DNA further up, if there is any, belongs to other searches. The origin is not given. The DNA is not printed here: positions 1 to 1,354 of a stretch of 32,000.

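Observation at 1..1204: Unannotated gene: GT8 glycosyltransferase with a C-terminal PqqD-like domain, hidden behind a 362-aa antisense ORF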

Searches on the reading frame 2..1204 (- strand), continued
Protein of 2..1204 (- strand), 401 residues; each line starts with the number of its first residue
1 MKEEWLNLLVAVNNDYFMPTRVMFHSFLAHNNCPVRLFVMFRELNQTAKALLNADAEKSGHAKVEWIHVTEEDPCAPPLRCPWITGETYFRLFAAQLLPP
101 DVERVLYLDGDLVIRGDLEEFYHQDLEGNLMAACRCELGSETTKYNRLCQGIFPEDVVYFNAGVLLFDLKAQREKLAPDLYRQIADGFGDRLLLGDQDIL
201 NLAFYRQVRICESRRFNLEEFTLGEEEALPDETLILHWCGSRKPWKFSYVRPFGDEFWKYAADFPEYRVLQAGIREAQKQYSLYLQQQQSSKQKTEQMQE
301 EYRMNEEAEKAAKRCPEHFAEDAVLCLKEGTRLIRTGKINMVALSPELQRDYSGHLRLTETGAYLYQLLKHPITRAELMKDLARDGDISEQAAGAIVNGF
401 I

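Call 36: find_encoding_contigs(protein=P0004, flank=10000)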
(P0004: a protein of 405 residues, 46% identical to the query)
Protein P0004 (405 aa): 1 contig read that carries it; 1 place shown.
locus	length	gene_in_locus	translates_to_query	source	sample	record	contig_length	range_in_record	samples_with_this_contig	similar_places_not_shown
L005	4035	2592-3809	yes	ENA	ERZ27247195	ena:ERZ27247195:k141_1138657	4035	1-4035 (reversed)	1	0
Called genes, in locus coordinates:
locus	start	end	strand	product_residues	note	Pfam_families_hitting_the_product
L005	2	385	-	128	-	?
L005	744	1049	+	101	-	-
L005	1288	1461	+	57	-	-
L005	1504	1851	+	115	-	-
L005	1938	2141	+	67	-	-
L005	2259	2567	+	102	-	-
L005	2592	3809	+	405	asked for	PF01501:Glyco_transf_8, PF18404:Glyco_transf_24 (weak), PF05402:PqqD (faint)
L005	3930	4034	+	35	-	?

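Call 37: find_encoding_contigs(protein=P0008, flank=10000)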
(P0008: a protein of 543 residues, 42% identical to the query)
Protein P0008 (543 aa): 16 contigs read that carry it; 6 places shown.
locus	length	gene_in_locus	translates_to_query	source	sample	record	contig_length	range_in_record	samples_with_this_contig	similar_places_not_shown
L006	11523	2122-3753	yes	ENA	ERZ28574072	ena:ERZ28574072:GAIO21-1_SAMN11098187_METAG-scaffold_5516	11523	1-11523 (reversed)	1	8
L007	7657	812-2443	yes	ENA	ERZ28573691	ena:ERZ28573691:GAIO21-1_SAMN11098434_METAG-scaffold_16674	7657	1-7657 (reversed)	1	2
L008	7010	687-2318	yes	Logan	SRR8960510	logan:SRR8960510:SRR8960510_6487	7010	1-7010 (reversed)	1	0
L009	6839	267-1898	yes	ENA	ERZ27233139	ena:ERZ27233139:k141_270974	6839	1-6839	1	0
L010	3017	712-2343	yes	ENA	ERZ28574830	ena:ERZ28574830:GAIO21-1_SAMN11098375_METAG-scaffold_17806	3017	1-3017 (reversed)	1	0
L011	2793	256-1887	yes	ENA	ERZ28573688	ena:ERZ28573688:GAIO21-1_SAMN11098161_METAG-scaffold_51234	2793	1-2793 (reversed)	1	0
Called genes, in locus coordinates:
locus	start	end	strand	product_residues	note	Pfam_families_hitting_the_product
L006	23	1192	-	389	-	PF01548:DEDD_Tnp_IS110, PF02371:Transposase_20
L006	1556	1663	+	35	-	-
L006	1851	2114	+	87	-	PF05402:PqqD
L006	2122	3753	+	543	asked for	PF01501:Glyco_transf_8, PF18404:Glyco_transf_24 (faint), PF27840:ScmC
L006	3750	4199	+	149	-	-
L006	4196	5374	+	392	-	PF14907:NTP_transf_5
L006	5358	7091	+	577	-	PF00664:ABC_membrane, PF00005:ABC_tran, PF02463:SMC_N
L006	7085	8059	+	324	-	PF00535:Glycos_transf_2, PF10111:Glyco_tranf_2_2, PF13641:Glyco_tranf_2_3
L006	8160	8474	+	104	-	-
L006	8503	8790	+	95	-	-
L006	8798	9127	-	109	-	-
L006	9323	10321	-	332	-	PF13310:Virulence_RhuM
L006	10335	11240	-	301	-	-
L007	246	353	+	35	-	-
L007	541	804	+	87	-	PF05402:PqqD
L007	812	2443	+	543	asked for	PF01501:Glyco_transf_8, PF18404:Glyco_transf_24 (faint), PF27840:ScmC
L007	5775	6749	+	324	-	PF00535:Glycos_transf_2, PF10111:Glyco_tranf_2_2, PF13641:Glyco_tranf_2_3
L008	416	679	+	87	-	PF05402:PqqD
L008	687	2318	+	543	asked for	PF01501:Glyco_transf_8, PF18404:Glyco_transf_24 (faint), PF27840:ScmC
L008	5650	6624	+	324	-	PF00535:Glycos_transf_2, PF10111:Glyco_tranf_2_2, PF13641:Glyco_tranf_2_3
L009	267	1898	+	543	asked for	PF01501:Glyco_transf_8, PF18404:Glyco_transf_24 (faint), PF27840:ScmC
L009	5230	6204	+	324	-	PF00535:Glycos_transf_2, PF10111:Glyco_tranf_2_2, PF13641:Glyco_tranf_2_3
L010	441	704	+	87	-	PF05402:PqqD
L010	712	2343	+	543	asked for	PF01501:Glyco_transf_8, PF18404:Glyco_transf_24 (faint), PF27840:ScmC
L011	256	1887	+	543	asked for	PF01501:Glyco_transf_8, PF18404:Glyco_transf_24 (faint), PF27840:ScmC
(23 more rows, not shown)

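Call 42: predict_structure(alignment_id=A1)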
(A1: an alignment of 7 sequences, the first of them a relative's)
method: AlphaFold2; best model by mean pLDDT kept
length: 415 residues; sequences in the alignment: 7
mean_pLDDT: 57.7   pTM: 0.39
mean pLDDT of the five models: 57.7, 52.4, 52.3, 52.1, 49.6
residues with pLDDT >= 90: 33; 70-90: 91; 50-70: 125; < 50: 166
segments of 3 or more residues with pLDDT < 50: 12-19, 73-86, 109-172, 187-253, 309-315
pLDDT, mean of each block of 10 residues (from residue 1): 58 42 60 72 70 81 78 45 44 65 59 44 38 33 35 43 38 56 50 31 25 23 32 32 30 49 52 60 63 63 56 57 86 82 78 72 93 92 91 89 86 77
secondary structure, 60 per line:
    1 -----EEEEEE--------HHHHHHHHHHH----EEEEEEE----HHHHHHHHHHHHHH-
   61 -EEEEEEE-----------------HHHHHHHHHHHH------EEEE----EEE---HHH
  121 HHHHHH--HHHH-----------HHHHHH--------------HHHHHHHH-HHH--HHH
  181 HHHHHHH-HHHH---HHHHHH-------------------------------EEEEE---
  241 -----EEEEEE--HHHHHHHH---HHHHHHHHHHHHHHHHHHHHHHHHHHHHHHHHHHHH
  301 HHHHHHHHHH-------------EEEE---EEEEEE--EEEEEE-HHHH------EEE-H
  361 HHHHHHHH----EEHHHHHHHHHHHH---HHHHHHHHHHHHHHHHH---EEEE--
elements in order: E6-11 H20-30 E35-41 H46-59 E62-68 H86-97 E104-107 E112-114 H118-126 H129-132 H144-149 H164-171 H178-187 H189-192 H196-201 E233-237 E246-251 H254-261 H265-310 E324-327 E331-336 E339-344 H346-349 E356-358 H360-368 H375-386 H390-406 E410-413
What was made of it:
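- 275..412 (-): Gln/Glu/Lys-rich linker, residues ~265-310, modelled as one long helix. AF2 secondary structure H265-310 at pLDDT about 50-63 (call 42).
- Checked: The Gln/Glu-rich linker is modelled as one long helix, residues 265-310, at low confidence (call 42).
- The AF2 full-length model is poor for the GT8 part (call 42), so the relative geometry of the two domains is unknown.
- Tried and rejected: The GT8 part was poor (pLDDT 30-50; call 42), so nothing can be said about domain packing.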

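Call 46: fold_search(model_id=the predicted structure, library=pdb)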
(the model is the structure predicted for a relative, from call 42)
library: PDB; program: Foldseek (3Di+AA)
matches with E <= 10: 1057; with E <= 0.001: 8
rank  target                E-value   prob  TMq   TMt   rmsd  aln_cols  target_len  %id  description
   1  3tzt_B                6.5e-05  1.00  0.23  0.38  16.4       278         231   20  The structure of a protein in glycosyl transferase family 8 from Anaerococcus prevotii. (released 2011-12-07)
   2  7zle                  3.2e-04  1.00  0.21  0.30  17.5       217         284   19  Catalytic domain of UDP-Glucose Glycoprotein Glucosyltransferase from Chaetomium thermophilum in complex with UDP (released 2022-06-22)
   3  7zll                  3.2e-04  1.00  0.20  0.29  17.3       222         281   19  Catalytic domain of UDP-Glucose Glycoprotein Glucosyltransferase from Chaetomium thermophilum in complex with the 5-[(mo (released 2023-04-26)
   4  6fsn                  5.3e-04  1.00  0.20  0.29  17.2       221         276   19  Catalytic domain of UDP-Glucose Glycoprotein Glucosyltransferase from Chaetomium thermophilum in complex with UDP-glucos (released 2019-03-20)
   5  3tzt_A                6.7e-04  1.00  0.21  0.35  15.1       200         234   20  The structure of a protein in glycosyl transferase family 8 from Anaerococcus prevotii. (released 2011-12-07)
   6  7zxw_A                7.1e-04  1.00  0.20  0.28  17.2       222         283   19  Catalytic domain of UDP-Glucose Glycoprotein Glucosyltransferase from Chaetomium thermophilum in complex with the 5-[( (released 2022-11-30)
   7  7zkc_A                7.5e-04  1.00  0.20  0.29  17.1       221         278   19  Catalytic domain of UDP-Glucose Glycoprotein Glucosyltransferase from Chaetomium thermophilum (apo form) (released 2022-04-20)
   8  7zhb_A                8.4e-04  1.00  0.20  0.28  17.2       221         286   19  Catalytic domain of UDP-Glucose Glycoprotein Glucosyltransferase from Chaetomium thermophilum in complex with UDP-gluc (released 2022-04-20)
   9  5v1v_A                1.2e-03  1.00  0.19  0.79   3.2        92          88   13  TbiB1 in Complex with the TbiA(alpha) Leader Peptide (released 2018-09-05)
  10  6trf_A                1.7e-03  0.96  0.17  0.06  17.5       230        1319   15  Chaetomium thermophilum UDP-Glucose Glucosyl Transferase (UGGT) purified from cells treated with kifunensine. (released 2020-01-08)
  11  1ss9                  1.8e-03  1.00  0.21  0.29  13.9       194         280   18  Crystal Structural Analysis of Active Site Mutant Q189E of LgtC (released 2004-09-21)
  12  5y7f                  2.0e-03  1.00  0.20  0.30   8.1       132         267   21  Crystal structure of catalytic domain of UGGT (UDP-bound form) from Thermomyces dupontii (released 2017-09-27)
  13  6u4b                  2.0e-03  0.99  0.22  0.16  17.3       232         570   18  WbbM bifunctional glycosytransferase apo structure (released 2020-01-22)
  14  5sxy_MODEL_1_A        2.1e-03  1.00  0.20  0.75   2.5        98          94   19  The solution NMR structure for the PqqD truncation of Methylobacterium extorquens PqqCD representing a functio (released 2017-05-24)
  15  1g9r                  2.1e-03  0.99  0.21  0.29  17.6       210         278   27  CRYSTAL STRUCTURE OF GALACTOSYLTRANSFERASE LGTC IN COMPLEX WITH MN AND UDP-2F-GALACTOSE (released 2001-02-14)
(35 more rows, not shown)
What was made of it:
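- Closest known: GT8 enzymes LgtC. Different: P0001 is about 20% identical to them in structural alignments (call 46).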

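Call 49: find_related_loci(query=A1, collection=genome_contigs, flank=10000)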
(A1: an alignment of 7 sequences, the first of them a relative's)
Query A1 (415 aa) in genome_contigs; peptide patterns used: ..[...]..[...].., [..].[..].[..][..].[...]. (x = any residue, [..] = any of these).
111 stretches matched a pattern; 7 encode a relative of the query (tblastn E <= 1e-3); 7 distinct loci.
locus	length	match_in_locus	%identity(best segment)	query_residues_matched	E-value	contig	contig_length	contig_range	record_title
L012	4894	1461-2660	45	6-413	7e-110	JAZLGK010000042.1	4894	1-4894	MAG: Candidatus Limivicinus sp. isolate T1900044997_TA20190059.MAGScoT_cleanbin_000029 SGB_4255_k141_1201317, whole geno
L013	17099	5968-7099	36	6-393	2e-57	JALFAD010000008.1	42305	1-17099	MAG: Clostridiales bacterium isolate SUG494 k141_498498, whole genome shotgun sequence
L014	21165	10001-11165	36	6-404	5e-57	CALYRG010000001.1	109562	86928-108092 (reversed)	MAG: uncultured Clostridia bacterium isolate SRR7188233_bin.50_metaWRAP_v1.3_MAG genome assembly, contig: ERZ9280834.13,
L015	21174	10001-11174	36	6-404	5e-57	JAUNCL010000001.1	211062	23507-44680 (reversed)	MAG: Bacillota bacterium isolate S22M_St_14 NODE_12_length_211062_cov_19.634766, whole genome shotgun sequence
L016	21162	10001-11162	37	6-404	2e-53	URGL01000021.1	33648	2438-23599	uncultured Clostridiales bacterium isolate UMGS977 genome assembly, contig: NODE_460_length_33648_cov_6.679844, whole ge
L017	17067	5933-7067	37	6-393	2e-55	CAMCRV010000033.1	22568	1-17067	MAG: uncultured Clostridia bacterium isolate SRR17382104_bin.54_metaWRAP_v1.3_MAG genome assembly, contig: ERZ10544615.1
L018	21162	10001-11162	37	6-404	5e-51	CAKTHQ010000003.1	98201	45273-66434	MAG: uncultured Oscillospiraceae bacterium isolate REFINED_METABAT215_TOP10_CONTIGS_1500_ASSEMBLY_K77_MERGED__Hadza_MoBi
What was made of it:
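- Tried and rejected: Limivicinus and Clostridia/Oscillospiraceae MAGs (call 49).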

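Call 58: search_solved_structures(query=P0001, max_evalue=0.001, show_alignments=4)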
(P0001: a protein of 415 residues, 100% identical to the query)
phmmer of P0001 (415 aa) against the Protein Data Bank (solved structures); distinct sequences matched with E-value up to 0.001: 5.
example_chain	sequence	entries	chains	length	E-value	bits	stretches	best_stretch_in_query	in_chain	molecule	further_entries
3tzt_A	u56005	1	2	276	1.2e-20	76.9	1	9-259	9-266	Glycosyl transferase family 8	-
1ss9_A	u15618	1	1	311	4.3e-15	58.6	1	28-218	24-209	alpha-1,4-galactosyl transferase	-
1g9r_A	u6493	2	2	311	7.3e-15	57.9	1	28-217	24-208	GLYCOSYL TRANSFERASE | GALACTOSYL TRANSFERASE LGTC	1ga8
5gvv_A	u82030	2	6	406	5.8e-09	38.4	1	79-261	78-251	Glycosyl transferase family 8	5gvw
6u4b_A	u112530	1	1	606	2.4e-06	29.8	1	85-265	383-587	WbbM protein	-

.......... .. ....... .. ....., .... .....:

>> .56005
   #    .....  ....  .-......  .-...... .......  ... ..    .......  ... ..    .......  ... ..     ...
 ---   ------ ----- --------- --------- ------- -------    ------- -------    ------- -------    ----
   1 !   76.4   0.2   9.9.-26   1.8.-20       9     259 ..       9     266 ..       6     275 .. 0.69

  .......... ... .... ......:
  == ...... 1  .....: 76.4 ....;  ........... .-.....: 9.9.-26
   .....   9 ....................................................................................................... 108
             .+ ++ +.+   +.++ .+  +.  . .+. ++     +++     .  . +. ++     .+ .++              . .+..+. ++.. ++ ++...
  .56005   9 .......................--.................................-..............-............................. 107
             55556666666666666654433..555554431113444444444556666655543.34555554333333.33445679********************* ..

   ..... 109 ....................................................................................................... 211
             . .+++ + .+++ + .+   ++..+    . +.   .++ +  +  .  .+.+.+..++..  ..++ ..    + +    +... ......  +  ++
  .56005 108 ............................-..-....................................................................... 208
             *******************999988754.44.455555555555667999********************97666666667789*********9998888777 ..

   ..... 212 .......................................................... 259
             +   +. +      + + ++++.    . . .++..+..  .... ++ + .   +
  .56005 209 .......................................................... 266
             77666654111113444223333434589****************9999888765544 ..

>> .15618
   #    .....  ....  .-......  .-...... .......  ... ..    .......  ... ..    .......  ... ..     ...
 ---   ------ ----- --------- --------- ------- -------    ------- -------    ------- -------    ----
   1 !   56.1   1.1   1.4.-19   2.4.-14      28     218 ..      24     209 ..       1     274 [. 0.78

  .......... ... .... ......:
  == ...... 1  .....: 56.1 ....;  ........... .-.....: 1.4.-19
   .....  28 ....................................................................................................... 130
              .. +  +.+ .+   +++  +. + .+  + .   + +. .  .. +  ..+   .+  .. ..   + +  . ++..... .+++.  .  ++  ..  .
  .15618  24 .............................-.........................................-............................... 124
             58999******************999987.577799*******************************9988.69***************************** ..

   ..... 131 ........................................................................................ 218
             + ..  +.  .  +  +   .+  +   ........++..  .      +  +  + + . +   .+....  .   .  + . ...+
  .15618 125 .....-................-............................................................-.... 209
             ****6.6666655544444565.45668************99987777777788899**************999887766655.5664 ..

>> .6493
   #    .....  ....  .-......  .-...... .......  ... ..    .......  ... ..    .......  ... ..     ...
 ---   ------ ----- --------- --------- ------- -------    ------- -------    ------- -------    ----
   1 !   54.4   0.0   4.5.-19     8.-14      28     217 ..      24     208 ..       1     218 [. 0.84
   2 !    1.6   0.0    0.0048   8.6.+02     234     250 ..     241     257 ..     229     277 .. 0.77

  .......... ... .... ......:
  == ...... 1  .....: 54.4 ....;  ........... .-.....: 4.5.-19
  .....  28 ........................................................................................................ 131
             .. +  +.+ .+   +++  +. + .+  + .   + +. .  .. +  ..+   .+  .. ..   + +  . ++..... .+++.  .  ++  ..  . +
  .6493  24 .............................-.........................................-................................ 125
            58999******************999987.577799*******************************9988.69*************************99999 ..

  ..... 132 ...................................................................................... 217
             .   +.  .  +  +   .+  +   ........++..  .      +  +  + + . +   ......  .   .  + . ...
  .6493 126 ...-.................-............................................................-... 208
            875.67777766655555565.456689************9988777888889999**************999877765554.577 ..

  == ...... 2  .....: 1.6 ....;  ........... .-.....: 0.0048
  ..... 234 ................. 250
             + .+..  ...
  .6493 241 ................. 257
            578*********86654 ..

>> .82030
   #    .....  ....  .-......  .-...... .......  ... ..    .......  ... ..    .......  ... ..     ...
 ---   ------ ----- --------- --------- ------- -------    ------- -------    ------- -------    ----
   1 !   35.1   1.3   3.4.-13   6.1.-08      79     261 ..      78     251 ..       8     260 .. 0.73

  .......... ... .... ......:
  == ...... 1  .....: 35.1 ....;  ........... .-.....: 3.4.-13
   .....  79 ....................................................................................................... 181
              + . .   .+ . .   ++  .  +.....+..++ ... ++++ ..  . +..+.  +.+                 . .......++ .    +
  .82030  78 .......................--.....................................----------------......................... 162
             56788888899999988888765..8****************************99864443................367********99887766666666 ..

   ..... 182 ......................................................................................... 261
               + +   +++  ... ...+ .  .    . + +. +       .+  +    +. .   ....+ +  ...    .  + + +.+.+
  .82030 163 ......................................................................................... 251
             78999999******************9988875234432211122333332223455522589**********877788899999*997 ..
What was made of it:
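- On CAZy/Pfam glycosyltransferase family 8 (PF01501): YLDGD aligns with LgtC YLDID, GDQDILN with QDQDILN, and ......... with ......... (call 58).
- Closest known: GT8 enzymes LgtC. Same: Same catalytic family and motifs, aligned in call 58.
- Checked: These motifs align residue for residue with LgtC 1g9r and with 3tzt (call 58).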

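Call 63: find_related_loci(query=A1, collection=metagenome_contigs, flank=6000)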
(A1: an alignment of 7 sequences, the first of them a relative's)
Query A1 (415 aa) in metagenome_contigs; peptide patterns used: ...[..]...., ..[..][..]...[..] (x = any residue, [..] = any of these).
289 stretches matched a pattern, but none encodes a relative of the query by tblastn (E <= 1e-3).

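Call 64: find_encoding_contigs(protein=P0007, flank=5000)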
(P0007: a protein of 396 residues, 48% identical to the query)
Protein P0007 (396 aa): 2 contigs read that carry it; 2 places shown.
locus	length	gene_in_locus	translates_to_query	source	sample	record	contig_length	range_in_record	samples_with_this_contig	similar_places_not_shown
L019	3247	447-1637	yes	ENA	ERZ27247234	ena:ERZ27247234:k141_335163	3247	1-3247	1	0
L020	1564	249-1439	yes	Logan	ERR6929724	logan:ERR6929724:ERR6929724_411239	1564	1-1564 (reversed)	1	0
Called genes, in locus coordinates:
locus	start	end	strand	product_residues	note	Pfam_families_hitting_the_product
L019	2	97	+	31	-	?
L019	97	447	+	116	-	-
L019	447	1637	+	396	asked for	PF01501:Glyco_transf_8, PF18404:Glyco_transf_24, PF05402:PqqD (weak)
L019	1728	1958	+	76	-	PF12797:Fer4_2 (weak), PF13237:Fer4_10, PF00037:Fer4 (weak), PF14697:Fer4_21, PF12838:Fer4_7, PF13187:Fer4_9 (weak), PF12837:Fer4_6 (weak), PF00037:Fer4 (weak), +3 more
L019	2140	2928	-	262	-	PF00797:Acetyltransf_2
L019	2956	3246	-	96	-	?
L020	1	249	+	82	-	?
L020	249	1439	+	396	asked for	PF01501:Glyco_transf_8, PF18404:Glyco_transf_24, PF05402:PqqD (weak)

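Call 65: find_encoding_contigs(protein=P0006, flank=5000)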
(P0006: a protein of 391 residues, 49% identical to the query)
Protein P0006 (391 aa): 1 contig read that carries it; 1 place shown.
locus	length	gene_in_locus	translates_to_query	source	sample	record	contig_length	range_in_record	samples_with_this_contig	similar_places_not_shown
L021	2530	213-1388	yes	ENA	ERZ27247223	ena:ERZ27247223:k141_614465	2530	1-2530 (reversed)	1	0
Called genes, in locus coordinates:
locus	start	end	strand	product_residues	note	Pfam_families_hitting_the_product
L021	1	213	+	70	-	?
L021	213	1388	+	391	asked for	PF01501:Glyco_transf_8, PF18404:Glyco_transf_24, PF05402:PqqD (weak)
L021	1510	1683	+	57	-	-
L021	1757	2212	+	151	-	-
